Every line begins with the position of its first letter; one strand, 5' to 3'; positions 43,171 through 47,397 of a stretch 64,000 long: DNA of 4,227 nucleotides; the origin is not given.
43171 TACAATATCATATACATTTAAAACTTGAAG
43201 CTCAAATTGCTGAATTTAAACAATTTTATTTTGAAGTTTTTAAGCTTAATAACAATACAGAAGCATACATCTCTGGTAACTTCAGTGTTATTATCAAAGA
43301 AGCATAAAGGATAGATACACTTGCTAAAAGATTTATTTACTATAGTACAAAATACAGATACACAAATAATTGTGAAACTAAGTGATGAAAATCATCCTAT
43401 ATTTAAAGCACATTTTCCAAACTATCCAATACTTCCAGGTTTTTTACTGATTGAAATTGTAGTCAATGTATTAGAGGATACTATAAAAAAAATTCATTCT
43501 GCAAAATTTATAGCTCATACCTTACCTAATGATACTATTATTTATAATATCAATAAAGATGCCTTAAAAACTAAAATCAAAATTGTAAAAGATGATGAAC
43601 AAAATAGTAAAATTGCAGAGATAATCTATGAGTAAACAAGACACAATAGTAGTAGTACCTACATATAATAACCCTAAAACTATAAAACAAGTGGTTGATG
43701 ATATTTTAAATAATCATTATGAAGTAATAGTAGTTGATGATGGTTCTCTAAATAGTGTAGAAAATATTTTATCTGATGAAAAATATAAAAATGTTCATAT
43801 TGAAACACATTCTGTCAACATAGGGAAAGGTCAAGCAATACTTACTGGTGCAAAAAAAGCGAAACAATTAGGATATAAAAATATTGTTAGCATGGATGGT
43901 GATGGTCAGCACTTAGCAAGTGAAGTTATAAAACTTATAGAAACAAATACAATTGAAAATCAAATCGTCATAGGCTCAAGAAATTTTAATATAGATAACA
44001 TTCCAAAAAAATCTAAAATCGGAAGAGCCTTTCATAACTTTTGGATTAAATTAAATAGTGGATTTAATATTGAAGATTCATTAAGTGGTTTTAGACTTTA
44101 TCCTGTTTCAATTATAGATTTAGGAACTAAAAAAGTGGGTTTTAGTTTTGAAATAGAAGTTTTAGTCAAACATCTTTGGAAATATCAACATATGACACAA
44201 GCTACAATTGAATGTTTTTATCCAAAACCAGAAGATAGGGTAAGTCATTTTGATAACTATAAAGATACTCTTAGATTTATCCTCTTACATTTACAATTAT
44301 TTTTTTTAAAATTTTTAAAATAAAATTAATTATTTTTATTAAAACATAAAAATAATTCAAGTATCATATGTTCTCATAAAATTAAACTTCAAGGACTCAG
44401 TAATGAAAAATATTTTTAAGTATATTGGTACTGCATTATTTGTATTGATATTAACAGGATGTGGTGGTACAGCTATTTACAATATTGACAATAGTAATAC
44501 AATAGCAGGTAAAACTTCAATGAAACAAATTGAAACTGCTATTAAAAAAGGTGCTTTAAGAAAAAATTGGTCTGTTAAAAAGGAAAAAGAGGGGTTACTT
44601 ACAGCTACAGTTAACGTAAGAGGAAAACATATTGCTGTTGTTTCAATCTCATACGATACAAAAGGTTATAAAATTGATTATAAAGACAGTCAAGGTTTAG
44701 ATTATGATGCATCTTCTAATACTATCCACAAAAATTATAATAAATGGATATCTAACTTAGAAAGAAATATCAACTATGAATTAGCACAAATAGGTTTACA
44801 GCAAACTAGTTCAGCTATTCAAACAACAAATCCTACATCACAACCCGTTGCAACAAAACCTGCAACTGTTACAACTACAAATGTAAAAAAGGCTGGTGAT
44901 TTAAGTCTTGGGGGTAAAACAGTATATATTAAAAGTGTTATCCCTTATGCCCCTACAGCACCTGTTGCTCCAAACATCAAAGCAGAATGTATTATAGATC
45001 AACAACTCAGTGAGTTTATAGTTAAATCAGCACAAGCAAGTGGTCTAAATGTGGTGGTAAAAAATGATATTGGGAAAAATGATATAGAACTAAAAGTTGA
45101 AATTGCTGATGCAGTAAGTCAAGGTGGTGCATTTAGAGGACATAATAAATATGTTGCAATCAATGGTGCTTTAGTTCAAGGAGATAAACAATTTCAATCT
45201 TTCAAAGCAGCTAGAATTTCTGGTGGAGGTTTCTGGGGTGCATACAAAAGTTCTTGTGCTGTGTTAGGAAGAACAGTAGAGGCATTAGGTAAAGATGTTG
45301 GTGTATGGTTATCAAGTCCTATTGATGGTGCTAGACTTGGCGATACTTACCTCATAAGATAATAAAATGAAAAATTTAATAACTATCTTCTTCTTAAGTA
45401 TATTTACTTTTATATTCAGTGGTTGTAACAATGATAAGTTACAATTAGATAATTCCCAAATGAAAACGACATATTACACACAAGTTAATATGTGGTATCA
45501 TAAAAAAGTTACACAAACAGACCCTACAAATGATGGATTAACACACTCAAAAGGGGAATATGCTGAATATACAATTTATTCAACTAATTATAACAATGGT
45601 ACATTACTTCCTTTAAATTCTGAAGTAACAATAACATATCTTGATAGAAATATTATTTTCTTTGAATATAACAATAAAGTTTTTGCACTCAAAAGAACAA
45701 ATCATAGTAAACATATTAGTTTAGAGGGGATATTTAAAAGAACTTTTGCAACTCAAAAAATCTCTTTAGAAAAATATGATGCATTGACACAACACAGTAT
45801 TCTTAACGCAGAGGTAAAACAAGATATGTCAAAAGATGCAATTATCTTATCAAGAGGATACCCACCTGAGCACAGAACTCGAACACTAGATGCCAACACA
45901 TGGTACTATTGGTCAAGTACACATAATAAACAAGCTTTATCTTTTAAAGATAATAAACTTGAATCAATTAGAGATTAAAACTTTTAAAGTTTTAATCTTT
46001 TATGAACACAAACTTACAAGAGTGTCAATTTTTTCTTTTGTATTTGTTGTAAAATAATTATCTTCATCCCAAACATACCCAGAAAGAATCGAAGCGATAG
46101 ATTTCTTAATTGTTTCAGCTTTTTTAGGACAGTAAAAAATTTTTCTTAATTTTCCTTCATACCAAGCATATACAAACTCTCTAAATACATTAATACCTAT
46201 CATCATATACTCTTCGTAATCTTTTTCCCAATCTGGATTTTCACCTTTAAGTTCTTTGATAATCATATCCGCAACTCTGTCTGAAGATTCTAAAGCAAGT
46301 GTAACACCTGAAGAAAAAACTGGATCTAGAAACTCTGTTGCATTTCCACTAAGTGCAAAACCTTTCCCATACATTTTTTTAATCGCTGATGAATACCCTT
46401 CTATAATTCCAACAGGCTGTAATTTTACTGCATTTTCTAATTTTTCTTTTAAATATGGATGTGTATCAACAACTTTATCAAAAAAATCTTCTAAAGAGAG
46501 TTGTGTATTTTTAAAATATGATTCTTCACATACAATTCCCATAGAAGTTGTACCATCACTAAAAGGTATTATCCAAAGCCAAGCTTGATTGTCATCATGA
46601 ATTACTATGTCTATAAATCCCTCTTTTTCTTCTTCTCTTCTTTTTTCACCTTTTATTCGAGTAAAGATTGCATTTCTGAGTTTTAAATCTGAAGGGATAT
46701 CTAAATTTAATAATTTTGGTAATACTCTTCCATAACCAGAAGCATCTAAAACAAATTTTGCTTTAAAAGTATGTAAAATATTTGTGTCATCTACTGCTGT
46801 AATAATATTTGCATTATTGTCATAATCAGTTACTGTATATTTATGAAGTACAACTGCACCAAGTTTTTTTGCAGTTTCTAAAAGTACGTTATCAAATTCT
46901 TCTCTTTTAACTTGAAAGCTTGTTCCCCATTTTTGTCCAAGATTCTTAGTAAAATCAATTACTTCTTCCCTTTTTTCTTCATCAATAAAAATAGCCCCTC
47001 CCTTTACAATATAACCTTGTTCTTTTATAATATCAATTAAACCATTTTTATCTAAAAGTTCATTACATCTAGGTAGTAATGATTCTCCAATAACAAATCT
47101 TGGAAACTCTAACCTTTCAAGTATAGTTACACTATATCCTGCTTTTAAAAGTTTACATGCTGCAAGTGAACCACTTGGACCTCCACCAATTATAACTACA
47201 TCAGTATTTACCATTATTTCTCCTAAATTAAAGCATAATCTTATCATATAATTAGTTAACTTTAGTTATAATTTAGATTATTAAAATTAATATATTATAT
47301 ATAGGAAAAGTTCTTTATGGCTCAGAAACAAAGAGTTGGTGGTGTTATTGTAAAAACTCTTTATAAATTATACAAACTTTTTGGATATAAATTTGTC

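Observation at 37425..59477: Flexirubin-type aryl-polyene + dialkylresorcinol pigment cluster (~22 kb, ~26 genes) in an Arcobacter-like Campylobacterota chromosome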

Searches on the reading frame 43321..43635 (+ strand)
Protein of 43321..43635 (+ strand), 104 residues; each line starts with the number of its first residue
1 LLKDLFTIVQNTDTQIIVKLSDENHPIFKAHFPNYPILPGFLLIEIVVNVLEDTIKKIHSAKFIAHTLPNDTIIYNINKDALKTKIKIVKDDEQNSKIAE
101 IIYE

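Call 3: search_protein_families(library=pfam, proteins=[window:43321-43635:+], max_evalue=0.01)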
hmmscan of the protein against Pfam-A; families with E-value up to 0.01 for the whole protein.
window:43321-43635:+ (104 aa): 1 family
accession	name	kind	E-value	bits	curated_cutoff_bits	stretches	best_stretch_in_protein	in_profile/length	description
PF07977.19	FabA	-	5.2e-06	26.6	23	1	23-49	35-61/138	FabA-like domain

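Call 6: search_protein_families(library=ncbifam, proteins=[window:43321-43635:+], max_evalue=0.01)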
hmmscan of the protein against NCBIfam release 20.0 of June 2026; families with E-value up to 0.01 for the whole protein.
window:43321-43635:+ (104 aa): 3 families
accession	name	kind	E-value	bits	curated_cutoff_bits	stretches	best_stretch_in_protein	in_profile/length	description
NF000582.1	PRK00006.1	equivalog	8e-08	32.3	113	1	11-86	26-114/137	3-hydroxyacyl-ACP dehydratase FabZ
TIGR01750.1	fabZ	equivalog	2.1e-07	30.9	155.15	1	12-51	28-67/141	3-hydroxyacyl-ACP dehydratase FabZ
NF009667.0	PRK13188.1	equivalog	1.2e-05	24.2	465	1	12-49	346-384/464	bifunctional UDP-3-O-[3-hydroxymyristoyl] N-acetylglucosamine deacetylase/3-hydroxyacyl-ACP dehydratase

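Call 20: search_solved_structures(query=window:43321-43635:+, max_evalue=1, show_alignments=1)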
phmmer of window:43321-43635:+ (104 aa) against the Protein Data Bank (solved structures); distinct sequences matched with E-value up to 1: 30.
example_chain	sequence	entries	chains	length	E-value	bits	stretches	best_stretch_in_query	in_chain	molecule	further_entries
4zw0_A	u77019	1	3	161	4.6e-05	26.8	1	3-50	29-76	3-hydroxyacyl-[acyl-carrier-protein] dehydratase FabZ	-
8ayd_AA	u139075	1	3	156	7.8e-05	26.1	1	16-48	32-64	3-hydroxyacyl-[acyl-carrier-protein] dehydratase FabZ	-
4i83_A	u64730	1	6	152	0.00012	25.4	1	6-48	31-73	3-hydroxyacyl-[acyl-carrier-protein] dehydratase FabZ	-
1u1z_A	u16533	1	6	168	0.00019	24.9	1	23-88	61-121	(3R)-hydroxymyristoyl-[acyl carrier protein] dehydratase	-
7qv0_A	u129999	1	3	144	0.0002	24.8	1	15-52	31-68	Beta-hydroxyacyl-(Acyl-carrier-protein) dehydratase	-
8ayc_A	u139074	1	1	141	0.0002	24.8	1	16-58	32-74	Beta-hydroxyacyl-(Acyl-carrier-protein) dehydratase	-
8ayb_A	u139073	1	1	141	0.00025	24.5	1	16-57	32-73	Beta-hydroxyacyl-(Acyl-carrier-protein) dehydratase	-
2okh_A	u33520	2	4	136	0.00053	23.4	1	4-49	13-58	Beta-hydroxyacyl-ACP dehydratase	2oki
1zhg_A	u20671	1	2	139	0.00056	23.4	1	4-49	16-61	beta hydroxyacyl-acyl carrier protein dehydratase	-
1z6b_A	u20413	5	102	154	0.00059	23.3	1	4-49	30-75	fatty acid synthesis protein | Beta-hydroxyacyl-ACP dehydratase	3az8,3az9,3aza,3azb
3b7j_A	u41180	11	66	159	0.00086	22.8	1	4-47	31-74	(3R)-hydroxymyristoyl-acyl carrier protein dehydratase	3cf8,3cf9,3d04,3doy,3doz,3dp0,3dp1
2gll_A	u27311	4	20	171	0.001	22.5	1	4-47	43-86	(3R)-hydroxymyristoyl-acyl carrier protein dehydratase | 3-hydroxyacyl-[acyl-carrier-protein] dehydratase FabZ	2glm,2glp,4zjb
6ihc_A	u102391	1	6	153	0.0012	22.3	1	4-46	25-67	3-hydroxyacyl-[acyl-carrier-protein] dehydratase FabZ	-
6n3p_A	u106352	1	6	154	0.0012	22.3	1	18-49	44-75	3-hydroxyacyl-[acyl-carrier-protein] dehydratase FabZ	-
4h4g_A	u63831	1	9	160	0.0012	22.3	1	22-49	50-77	(3R)-hydroxymyristoyl-[acyl-carrier-protein] dehydratase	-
6qsr_A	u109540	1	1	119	0.029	17.9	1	22-85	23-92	AMP-dependent synthetase and ligase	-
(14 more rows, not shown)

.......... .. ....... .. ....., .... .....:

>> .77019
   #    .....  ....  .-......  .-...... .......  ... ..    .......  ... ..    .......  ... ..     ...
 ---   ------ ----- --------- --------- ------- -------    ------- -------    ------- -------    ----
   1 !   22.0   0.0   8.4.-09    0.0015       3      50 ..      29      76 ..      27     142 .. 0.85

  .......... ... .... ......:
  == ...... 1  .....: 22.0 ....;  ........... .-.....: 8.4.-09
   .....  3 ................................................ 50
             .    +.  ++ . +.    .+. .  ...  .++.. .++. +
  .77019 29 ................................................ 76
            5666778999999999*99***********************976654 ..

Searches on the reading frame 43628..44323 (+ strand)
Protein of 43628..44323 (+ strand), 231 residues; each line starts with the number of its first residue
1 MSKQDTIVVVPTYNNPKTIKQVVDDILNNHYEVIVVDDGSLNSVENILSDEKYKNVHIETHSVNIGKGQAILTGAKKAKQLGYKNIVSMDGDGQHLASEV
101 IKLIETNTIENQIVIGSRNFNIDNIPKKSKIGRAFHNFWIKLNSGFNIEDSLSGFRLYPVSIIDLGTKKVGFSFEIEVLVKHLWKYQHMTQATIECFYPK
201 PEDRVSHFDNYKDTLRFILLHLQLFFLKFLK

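Call 3: search_protein_families(library=pfam, proteins=[window:43628-44323:+], max_evalue=0.01)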
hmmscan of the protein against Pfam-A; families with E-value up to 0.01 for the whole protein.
window:43628-44323:+ (231 aa): 2 families
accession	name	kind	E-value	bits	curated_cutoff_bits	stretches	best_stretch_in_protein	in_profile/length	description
PF00535.33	Glycos_transf_2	-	1.2e-19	71.3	23.3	1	8-156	2-157/168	Glycosyl transferase family 2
PF13641.12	Glyco_tranf_2_3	-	0.00036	21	27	1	6-92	3-96/230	Glycosyltransferase like family 2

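Call 6: search_protein_families(library=ncbifam, proteins=[window:43628-44323:+], max_evalue=0.01)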
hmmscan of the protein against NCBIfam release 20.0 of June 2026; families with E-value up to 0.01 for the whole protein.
window:43628-44323:+ (231 aa): 18 families
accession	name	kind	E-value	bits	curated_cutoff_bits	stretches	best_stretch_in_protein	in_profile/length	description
NF058614.1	PPMAGASynPpgS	equivalog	6.5e-20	71.5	370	1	5-158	1-157/226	polyprenyl-phospho-N-acetylgalactosaminyl synthase PpgS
TIGR04182.1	glyco_TIGR04182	equivalog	6.5e-19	68.4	325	1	6-217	2-210/293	S-layer glycoprotein N-glycosyltransferase AglJ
NF047588.1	GlcsyltransPgfSStrep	equivalog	8.1e-11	41.7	500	1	17-159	21-160/308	glycosyltransferase PgfS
TIGR03937.1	PgaC_IcaA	equivalog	1.8e-08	33.8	422.3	1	7-93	48-136/407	poly-beta-1,6-N-acetyl-D-glucosamine synthase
NF007986.1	PRK10714.1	equivalog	1.9e-08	33.7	529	1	7-164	9-170/316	undecaprenyl-phosphate 4-deoxy-4-formamido-L-arabinose transferase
NF041875.1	EPS_EpsD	equivalog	3.9e-07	29.8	370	1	8-79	3-79/325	exopolysaccharide biosynthesis glycosyltransferase EpsD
NF047683.1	TeichurnBiosyTuaG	equivalog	1.4e-06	28.1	400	1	6-98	8-102/252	teichuronic acid biosynthesis protein TuaG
TIGR04283.1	glyco_like_mftF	equivalog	3.7e-06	26.7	182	1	8-80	3-73/221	TIGR04283 family arsenosugar biosynthesis glycosyltransferase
TIGR03965.1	mycofact_glyco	equivalog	5e-06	25.6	280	1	3-80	73-155/467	mycofactocin biosynthesis glycosyltransferase MftF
TIGR01556.1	rhamnosyltran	subfamily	3.6e-05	23.1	200.55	1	17-117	8-110/281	rhamnosyltransferase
NF041391.1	DPhHxTase_Halo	equivalog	9e-05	21.5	375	1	12-194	3-181/213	dolichyl-phosphate hexose transferase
NF007482.0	PRK10073.1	equivalog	0.00014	21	423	1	5-79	7-85/334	glycosyltransferase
NF050113.1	gal_furan_GlfT1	equivalog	0.00019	20.8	330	1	9-108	4-105/290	galactofuranosyltransferase GlfT1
TIGR03469.1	HpnB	hypoth_equivalog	0.0019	17.3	379.25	1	7-111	47-164/386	hopene-associated glycosyltransferase HpnB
TIGR04242.1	nodulat_NodC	equivalog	0.0022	17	550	1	8-104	52-152/395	chitooligosaccharide synthase NodC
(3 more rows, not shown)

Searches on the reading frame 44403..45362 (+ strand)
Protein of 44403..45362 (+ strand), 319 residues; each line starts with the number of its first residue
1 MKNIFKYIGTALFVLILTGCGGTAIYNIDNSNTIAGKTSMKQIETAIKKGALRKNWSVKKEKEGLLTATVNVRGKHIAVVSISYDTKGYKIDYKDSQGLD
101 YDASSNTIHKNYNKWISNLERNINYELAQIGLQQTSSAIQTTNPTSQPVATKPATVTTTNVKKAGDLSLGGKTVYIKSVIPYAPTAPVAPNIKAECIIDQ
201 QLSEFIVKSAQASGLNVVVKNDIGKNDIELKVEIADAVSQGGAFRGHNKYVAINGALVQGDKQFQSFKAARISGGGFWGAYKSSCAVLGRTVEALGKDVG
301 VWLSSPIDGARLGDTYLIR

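Call 4: search_protein_families(library=pfam, proteins=[window:44403-45362:+], max_evalue=0.01)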
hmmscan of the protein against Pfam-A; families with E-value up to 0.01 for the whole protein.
window:44403-45362:+ (319 aa): 0 families

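Call 7: search_protein_families(library=ncbifam, proteins=[window:44403-45362:+], max_evalue=0.01)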
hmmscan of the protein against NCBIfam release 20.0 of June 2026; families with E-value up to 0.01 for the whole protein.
window:44403-45362:+ (319 aa): 0 families

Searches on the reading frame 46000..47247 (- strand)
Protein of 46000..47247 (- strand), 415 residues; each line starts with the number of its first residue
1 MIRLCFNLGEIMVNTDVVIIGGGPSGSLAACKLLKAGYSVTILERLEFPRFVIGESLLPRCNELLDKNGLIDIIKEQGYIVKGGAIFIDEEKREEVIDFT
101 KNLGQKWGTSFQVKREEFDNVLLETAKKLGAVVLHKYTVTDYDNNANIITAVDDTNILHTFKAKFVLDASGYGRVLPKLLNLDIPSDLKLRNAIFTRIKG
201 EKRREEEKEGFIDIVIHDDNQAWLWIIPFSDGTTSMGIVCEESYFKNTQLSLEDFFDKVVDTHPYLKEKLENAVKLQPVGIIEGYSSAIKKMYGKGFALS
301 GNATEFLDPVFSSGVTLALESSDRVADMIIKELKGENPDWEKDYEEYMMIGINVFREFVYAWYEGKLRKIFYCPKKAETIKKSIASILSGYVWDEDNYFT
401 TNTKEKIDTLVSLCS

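Call 4: search_protein_families(library=pfam, proteins=[window:46000-47247:-], max_evalue=0.01)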
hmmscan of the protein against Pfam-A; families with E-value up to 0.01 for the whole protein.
window:46000-47247:- (415 aa): 13 families
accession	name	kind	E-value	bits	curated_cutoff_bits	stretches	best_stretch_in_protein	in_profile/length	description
PF04820.20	Trp_halogenase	-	7.5e-23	81.5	21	2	105-389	147-414/458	Tryptophan halogenase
PF01494.25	FAD_binding_3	-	2e-17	63.9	22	1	15-339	2-328/349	FAD binding domain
PF01266.30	DAO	-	5.9e-10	39.6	27.9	1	16-46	1-31/353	FAD dependent oxidoreductase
PF12831.13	FAD_oxidored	-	1.6e-09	38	27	1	16-176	1-150/416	FAD dependent oxidoreductase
PF13450.12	NAD_binding_8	-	2.7e-06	28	21.9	1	19-47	1-29/68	NAD(P)-binding Rossmann-like domain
PF07992.20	Pyr_redox_2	-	1.2e-05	25.3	26.1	1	15-70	143-198/291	Pyridine nucleotide-disulphide oxidoreductase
PF03486.20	HI0933_like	-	3.1e-05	24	50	1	16-62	2-48/244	HI0933-like protein Rossmann domain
PF00070.33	Pyr_redox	-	6.4e-05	23.8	22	1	17-69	2-54/82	Pyridine nucleotide-disulphide oxidoreductase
PF01946.23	Thi4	-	0.00088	19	26.2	1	12-45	15-49/235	Thi4 family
PF00890.30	FAD_binding_2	-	0.0011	18.6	20.4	1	16-46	1-31/414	FAD binding domain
PF13738.12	Pyr_redox_3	-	0.0021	17.8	30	1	14-47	164-197/305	Pyridine nucleotide-disulphide oxidoreductase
PF01134.28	GIDA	-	0.0023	17.5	22.1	1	16-76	1-55/391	Glucose inhibited division protein A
PF05834.18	Lycopene_cycl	-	0.0073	15.9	23.4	0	16-172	1-141/380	Lycopene cyclase protein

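Call 7: search_protein_families(library=ncbifam, proteins=[window:46000-47247:-], max_evalue=0.01)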
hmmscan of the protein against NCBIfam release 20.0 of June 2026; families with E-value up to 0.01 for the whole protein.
window:46000-47247:- (415 aa): 79 families (the best 25 are shown)
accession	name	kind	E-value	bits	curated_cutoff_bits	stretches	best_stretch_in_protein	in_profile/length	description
NF033113.0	halo_ClmS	equivalog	5.8e-47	160.4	900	1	15-345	3-339/570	chloramphenicol-biosynthetic FADH2-dependent halogenase CmlS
TIGR02032.1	GG-red-SF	subfamily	1.2e-34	120.3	158.8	1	16-328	2-296/297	geranylgeranyl reductase family protein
NF049967.1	QhpG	equivalog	9.3e-25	87.4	240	1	17-324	1-281/423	flavin-dependent monooxygenase QhpG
NF038171.1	maturase_LodB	equivalog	1.3e-24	87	400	1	16-363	1-345/361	lysine-epsilon-oxidase maturase LodB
NF041160.1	DGGPL_Thplmales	equivalog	2.6e-17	62.9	780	1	12-366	1-338/396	digeranylgeranylglycerophospholipid reductase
NF006092.0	PRK08244.1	equivalog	1.4e-16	60.2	644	1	14-242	2-221/494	monooxygenase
NF038174.1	maturase_GoxB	equivalog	2.5e-16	59.7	400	1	16-358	2-338/358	glycine oxidase maturase GoxB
NF041080.1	DGGGPL_reductase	equivalog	2.5e-14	53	580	1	16-338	3-320/447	digeranylgeranylglycerophospholipid reductase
NF033145.1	rif_monoox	equivalog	6.3e-13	48.4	800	1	16-242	2-219/472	rifampin monooxygenase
TIGR02023.1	BchP-ChlP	subfamily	3.1e-12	46.2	343.3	2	113-356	89-326/388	geranylgeranyl diphosphate reductase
NF005313.0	PRK06847.1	subfamily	1.7e-11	43.7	372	1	15-150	5-141/375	hypothetical protein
NF004834.1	PRK06185.1-3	subfamily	5.2e-11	42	500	1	12-338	5-328/420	FAD-dependent oxidoreductase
NF004833.1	PRK06185.1-1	subfamily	9.6e-11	41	488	1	14-333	2-319/403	FAD-dependent oxidoreductase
NF004832.0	PRK06184.1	subfamily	1.2e-09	37.4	476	1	13-183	5-180/506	hypothetical protein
NF004829.0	PRK06183.1-3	subfamily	1.6e-09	37.1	390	1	12-171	6-172/520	bifunctional 3-(3-hydroxy-phenyl)propionate/3-hydroxycinnamic acid hydroxylase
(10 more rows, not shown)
